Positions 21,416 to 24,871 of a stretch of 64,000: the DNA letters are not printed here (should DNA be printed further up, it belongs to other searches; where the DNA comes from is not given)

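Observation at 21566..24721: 1051-aa pilin-like giant with tandem Ig-like adhesin repeats encoded inside a pilB-pilC operon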

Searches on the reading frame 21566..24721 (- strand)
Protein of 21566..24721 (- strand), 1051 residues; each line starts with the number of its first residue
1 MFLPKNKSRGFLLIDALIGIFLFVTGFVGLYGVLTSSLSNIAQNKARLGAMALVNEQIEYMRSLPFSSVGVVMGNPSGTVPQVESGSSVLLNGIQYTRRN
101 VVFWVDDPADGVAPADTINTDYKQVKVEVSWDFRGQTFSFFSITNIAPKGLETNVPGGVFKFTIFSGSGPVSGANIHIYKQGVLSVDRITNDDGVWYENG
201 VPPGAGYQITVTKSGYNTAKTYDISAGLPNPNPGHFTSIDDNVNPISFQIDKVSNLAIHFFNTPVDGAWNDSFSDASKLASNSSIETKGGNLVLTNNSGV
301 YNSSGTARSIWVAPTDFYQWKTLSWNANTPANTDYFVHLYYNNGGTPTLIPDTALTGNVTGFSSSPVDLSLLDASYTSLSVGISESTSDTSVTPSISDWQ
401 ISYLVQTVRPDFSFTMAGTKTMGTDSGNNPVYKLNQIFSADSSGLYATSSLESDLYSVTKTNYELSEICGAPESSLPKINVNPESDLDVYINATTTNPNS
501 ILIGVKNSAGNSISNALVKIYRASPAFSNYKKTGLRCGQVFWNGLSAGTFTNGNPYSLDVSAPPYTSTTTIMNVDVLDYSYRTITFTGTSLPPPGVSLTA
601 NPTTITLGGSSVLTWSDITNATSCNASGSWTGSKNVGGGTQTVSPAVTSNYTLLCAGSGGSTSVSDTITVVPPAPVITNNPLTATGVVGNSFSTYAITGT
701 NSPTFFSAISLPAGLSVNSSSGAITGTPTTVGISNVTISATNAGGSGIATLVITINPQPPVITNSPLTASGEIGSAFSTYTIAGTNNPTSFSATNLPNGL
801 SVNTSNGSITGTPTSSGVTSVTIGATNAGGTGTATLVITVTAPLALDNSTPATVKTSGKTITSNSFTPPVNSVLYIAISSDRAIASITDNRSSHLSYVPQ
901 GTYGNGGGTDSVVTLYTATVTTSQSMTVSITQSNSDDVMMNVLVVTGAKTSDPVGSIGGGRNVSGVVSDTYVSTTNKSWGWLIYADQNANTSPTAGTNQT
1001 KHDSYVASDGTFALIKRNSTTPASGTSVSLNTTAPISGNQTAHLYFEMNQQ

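Call 5: search_protein_families(library=pfam, proteins=[window:21566-24721:-], max_evalue=0.01)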
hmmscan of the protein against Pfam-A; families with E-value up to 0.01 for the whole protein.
window:21566-24721:- (1051 aa): 2 families
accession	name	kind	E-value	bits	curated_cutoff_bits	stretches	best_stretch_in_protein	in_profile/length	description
PF05345.18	He_PIG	-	1.1e-14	55.1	24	2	759-841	1-96/96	Putative Ig domain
PF24908.1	Ig_SIBA-E_2nd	-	5.1e-05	23.8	27.8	0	706-748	39-80/117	Integrin beta-like protein A-E, second Ig-like domain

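Call 8: search_protein_families(library=ncbifam, proteins=[window:21566-24721:-], max_evalue=0.1)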
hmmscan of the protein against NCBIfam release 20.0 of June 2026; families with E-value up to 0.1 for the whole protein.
window:21566-24721:- (1051 aa): 1 family
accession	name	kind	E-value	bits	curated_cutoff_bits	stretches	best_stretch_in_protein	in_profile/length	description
NF041013.1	T4P_ComGE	equivalog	0.0032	17.5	49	1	7-64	2-60/83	competence type IV pilus minor pilin ComGE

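Call 9: find_homologous_proteins(query=window:21566-24721:-)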
Query window:21566-24721:- (1051 aa): 113 proteins with E <= 0.001 among 8000 candidates.
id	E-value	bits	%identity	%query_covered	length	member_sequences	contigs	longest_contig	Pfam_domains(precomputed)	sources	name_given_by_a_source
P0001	0.0e+0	2265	100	100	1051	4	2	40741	PF05345.19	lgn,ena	-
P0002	0.0e+0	1700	69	80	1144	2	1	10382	PF05345.19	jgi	jgi:hypothetical protein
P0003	0.0e+0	1691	69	80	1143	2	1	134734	PF05345.19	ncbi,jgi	ncbi:MAG: putative Ig domain-containing protein [Candidatus Paceibacterota bacterium]|jgi:hypothetic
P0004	1.0e-194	668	53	56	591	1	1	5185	-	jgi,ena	-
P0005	7.0e-192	658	53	55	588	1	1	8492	PF13620.13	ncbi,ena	-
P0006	6.9e-191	655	53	55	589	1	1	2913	PF07963.18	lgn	-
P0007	8.5e-185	635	51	56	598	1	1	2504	PF13620.13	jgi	jgi:hypothetical protein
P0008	3.3e-183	630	52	56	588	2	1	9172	PF13620.13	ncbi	-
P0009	7.7e-183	628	53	55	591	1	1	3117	PF13620.13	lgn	-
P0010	2.5e-179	617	51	55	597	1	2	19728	PF13620.13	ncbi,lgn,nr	ncbi:MAG: carboxypeptidase regulatory-like domain-containing protein [Parcubacteria group bacterium]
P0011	1.1e-174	601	51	54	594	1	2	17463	PF13620.13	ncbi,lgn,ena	-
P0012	2.2e-174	600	50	55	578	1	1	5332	PF13620.13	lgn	-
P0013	1.5e-173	598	49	55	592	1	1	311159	PF07963.18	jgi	jgi:prepilin-type N-terminal cleavage/methylation domain-containing protein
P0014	6.7e-173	596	51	55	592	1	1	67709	PF13620.13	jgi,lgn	jgi:hypothetical protein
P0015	6.8e-170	586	48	56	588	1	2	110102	-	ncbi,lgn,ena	-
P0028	7.0e-102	360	39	55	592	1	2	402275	PF17802.8,PF13620.13,PF17210.10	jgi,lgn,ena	-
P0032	7.4e-99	350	49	19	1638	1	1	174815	PF18981.7,PF24908.1,PF05345.19,PF01436.28,PF08450.19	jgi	jgi:sugar lactone lactonase YvrE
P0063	2.9e-46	176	43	17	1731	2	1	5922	PF05345.19,PF01436.28,PF25021.2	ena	-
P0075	3.1e-34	137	45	16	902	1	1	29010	PF07679.23,PF13895.13,PF00801.27,PF07686.24,PF13927.13,PF00047.32,PF05345.19,PF06832.19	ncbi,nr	ncbi:MAG TPA: immunoglobulin domain-containing protein, partial [Opitutaceae bacterium]|nr:immunoglo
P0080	8.3e-33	132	35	25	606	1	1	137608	PF13620.13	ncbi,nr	ncbi:MAG: prepilin-type N-terminal cleavage/methylation domain-containing protein [Candidatus Doudna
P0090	5.3e-28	116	31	21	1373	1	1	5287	PF00112.30,PF00801.27,PF18560.8,PF05345.19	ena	-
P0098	5.4e-24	103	50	16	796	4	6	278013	PF00092.35,PF05345.19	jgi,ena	jgi:hypothetical protein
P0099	5.8e-24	103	46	18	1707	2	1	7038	PF16403.12,PF05345.19,PF01223.30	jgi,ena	jgi:hypothetical protein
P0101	2.5e-23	100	38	13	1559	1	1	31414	PF07495.20,PF15418.13,PF22352.3,PF13573.13,PF17963.8,PF24908.1,PF05345.19,PF19077.7,PF20164.5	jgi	jgi:uncharacterized protein (TIGR03437 family)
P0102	1.8e-22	98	34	17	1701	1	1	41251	PF07495.20,PF15418.13,PF22352.3,PF13573.13,PF17963.8,PF03797.26,PF24908.1,PF05345.19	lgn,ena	-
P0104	2.5e-22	97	34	24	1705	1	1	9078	PF07679.23,PF17963.8,PF05345.19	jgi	jgi:hypothetical protein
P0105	9.1e-22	95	46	16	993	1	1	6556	PF07679.23,PF13895.13,PF07686.24,PF13927.13,PF00047.32,PF05345.19,PF06832.19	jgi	jgi:hypothetical protein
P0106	1.3e-21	95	39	13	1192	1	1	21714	PF13927.13,PF05345.19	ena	-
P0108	1.2e-15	75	33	16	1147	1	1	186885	PF07495.20,PF22352.3,PF00801.27,PF24908.1,PF05345.19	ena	-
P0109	8.1e-13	66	41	14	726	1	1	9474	PF05345.19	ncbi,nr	ncbi:MAG: putative Ig domain-containing protein, partial [Spirochaetia bacterium]|nr:putative Ig dom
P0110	1.2e-6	45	40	13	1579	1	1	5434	PF07495.20,PF05345.19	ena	-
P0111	7.0e-5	39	30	33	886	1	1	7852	PF07679.23,PF05345.19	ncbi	-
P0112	1.0e-4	39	44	11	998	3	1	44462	PF00932.26,PF03160.21,PF05345.19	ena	-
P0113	1.6e-4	38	36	14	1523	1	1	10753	PF19190.7,PF22352.3,PF24908.1,PF05345.19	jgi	jgi:uncharacterized protein (TIGR03437 family)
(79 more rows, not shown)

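Call 16: find_encoding_contigs(protein=P0003, flank=10000, max_places=3)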
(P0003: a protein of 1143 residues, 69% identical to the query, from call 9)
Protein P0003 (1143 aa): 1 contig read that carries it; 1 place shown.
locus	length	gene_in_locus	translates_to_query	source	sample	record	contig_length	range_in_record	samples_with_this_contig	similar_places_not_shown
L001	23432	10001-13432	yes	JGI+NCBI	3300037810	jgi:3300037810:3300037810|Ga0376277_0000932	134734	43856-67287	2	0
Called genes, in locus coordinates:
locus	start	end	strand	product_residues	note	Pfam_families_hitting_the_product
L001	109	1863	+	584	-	PF05157:MshEN, PF00437:T2SSE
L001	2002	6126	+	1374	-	PF13229:Beta_helix, PF05048:NosD, PF02450:LCAT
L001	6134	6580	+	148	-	-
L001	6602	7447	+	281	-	-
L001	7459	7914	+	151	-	-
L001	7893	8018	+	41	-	-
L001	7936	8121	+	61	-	-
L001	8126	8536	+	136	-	-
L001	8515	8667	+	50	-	-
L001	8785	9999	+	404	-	PF28597:T2SSF_N, PF00482:T2SSF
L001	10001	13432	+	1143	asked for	PF05345:He_PIG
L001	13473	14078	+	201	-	-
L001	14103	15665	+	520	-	-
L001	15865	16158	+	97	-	-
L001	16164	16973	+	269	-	PF00121:TIM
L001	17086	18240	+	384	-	PF00162:PGK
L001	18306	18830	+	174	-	-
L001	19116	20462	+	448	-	PF02127:Peptidase_M18, PF05343:Peptidase_M42 (faint)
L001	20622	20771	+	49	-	-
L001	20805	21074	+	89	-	-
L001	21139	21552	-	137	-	PF11969:DcpS_C, PF01230:HIT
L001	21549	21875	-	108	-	-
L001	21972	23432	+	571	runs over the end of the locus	PF01368:DHH, PF02272:DHHA1, PF17768:RecJ_OB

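Call 17: find_encoding_contigs(protein=P0013, flank=8000, max_places=1)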
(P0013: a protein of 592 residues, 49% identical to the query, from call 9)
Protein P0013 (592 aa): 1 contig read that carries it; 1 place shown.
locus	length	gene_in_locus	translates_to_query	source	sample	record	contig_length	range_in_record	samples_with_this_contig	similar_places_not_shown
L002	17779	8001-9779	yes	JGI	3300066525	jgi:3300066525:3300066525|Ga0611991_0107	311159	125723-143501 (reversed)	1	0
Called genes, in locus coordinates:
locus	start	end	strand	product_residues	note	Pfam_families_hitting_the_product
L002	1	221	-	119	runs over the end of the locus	-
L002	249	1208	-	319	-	-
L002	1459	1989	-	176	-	PF00719:Pyrophosphatase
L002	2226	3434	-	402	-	PF08529:NusA_N, PF00575:S1, PF13184:KH_NusA_1st, PF26594:KH_NusA_2nd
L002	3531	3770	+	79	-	-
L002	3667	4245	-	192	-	-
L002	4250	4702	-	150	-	-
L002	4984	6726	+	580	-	PF05157:MshEN, PF00437:T2SSE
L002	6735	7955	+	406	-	PF00482:T2SSF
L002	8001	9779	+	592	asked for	PF07963:N_methyl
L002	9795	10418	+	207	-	-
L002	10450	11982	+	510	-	-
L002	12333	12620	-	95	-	-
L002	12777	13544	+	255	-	PF00121:TIM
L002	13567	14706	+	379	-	PF00162:PGK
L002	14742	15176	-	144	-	PF11969:DcpS_C, PF01230:HIT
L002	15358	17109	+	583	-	PF01368:DHH, PF02272:DHHA1, PF17768:RecJ_OB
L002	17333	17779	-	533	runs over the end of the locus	-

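Call 18: find_encoding_contigs(protein=P0028, flank=8000, max_places=1)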
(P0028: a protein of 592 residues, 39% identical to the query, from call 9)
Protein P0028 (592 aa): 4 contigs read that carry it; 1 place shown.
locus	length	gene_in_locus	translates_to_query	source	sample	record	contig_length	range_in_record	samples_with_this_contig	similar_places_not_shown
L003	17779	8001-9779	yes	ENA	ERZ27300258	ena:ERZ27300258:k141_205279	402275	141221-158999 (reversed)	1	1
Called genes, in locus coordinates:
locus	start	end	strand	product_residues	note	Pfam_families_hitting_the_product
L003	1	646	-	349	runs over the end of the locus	PF05697:Trigger_N, PF05698:Trigger_C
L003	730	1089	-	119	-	-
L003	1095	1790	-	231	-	-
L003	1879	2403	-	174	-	PF00719:Pyrophosphatase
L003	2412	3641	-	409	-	PF08529:NusA_N, PF00575:S1 (weak), PF13184:KH_NusA_1st, PF26594:KH_NusA_2nd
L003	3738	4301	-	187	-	PF12850:Metallophos_2 (weak)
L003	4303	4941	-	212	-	PF00300:His_Phos_1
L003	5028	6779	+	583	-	PF05157:MshEN, PF00437:T2SSE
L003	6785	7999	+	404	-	PF28597:T2SSF_N (weak), PF00482:T2SSF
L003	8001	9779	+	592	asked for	PF13620:CarboxypepD_reg (weak), PF17802:SpaA (faint), PF17210:SdrD_B (faint)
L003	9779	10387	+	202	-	-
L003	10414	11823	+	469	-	-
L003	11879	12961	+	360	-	-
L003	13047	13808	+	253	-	PF00121:TIM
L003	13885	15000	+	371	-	PF00162:PGK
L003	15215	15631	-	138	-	PF11969:DcpS_C, PF01230:HIT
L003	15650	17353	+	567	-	PF01368:DHH, PF02272:DHHA1, PF17768:RecJ_OB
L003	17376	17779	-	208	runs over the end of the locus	-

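Call 19: find_encoding_contigs(protein=P0080, flank=8000, max_places=1)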
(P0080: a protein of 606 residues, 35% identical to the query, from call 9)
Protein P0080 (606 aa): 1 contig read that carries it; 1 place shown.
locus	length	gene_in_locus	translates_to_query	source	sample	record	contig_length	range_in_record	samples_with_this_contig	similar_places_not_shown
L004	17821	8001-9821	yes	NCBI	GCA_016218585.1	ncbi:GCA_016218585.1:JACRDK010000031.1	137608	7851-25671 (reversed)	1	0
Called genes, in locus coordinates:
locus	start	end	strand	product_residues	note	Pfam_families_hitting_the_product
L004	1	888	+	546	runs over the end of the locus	PF01565:FAD_binding_4, PF02913:FAD-oxidase_C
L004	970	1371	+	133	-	PF06094:GGACT, PF13772:AIG2_2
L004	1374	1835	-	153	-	-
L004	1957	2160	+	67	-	-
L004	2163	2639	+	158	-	PF00293:NUDIX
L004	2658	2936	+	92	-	PF00708:Acylphosphatase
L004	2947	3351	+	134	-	-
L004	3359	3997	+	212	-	PF00753:Lactamase_B (faint), PF13483:Lactamase_B_3, PF12706:Lactamase_B_2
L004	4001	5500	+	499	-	PF01875:Memo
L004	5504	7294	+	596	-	-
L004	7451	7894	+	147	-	PF01161:PBP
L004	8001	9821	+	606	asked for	PF13620:CarboxypepD_reg (weak)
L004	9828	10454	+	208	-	PF07963:N_methyl (weak)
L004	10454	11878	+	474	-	-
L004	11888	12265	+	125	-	-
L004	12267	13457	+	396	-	-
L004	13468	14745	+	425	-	PF13660:DUF4147, PF05161:MOFRL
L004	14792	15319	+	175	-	PF20803:PaaX_M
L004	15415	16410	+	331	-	PF00389:2-Hacid_dh, PF22660:RS_preATP-grasp-like (faint), PF02826:2-Hacid_dh_C, PF03446:NAD_binding_2 (faint)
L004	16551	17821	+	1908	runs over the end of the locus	-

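Call 29: search_solved_structures(query=window:21569-24721:-, max_evalue=1)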
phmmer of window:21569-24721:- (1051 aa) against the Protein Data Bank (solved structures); distinct sequences matched with E-value up to 1: 7.
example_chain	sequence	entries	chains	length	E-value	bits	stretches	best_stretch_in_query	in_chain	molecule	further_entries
4m03_A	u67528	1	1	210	9.8e-08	33.8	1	686-836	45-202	Serine-rich adhesin for platelets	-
4m00_A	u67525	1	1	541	4.1e-05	25.1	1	651-836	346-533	Serine-rich adhesin for platelets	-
4nzj_A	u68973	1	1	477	7e-05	24.4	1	765-843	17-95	Putative alpha-galactosidase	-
4ogz_A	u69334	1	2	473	0.0043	18.5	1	765-846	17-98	Putative alpha-galactosidase/melibiase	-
4m02_A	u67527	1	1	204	0.25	12.6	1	728-840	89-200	Serine-rich adhesin for platelets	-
8e73_1M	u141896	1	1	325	0.68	11.2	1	10-121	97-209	Nad1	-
6x89_1M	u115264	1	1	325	0.68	11.2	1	10-119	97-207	NU1M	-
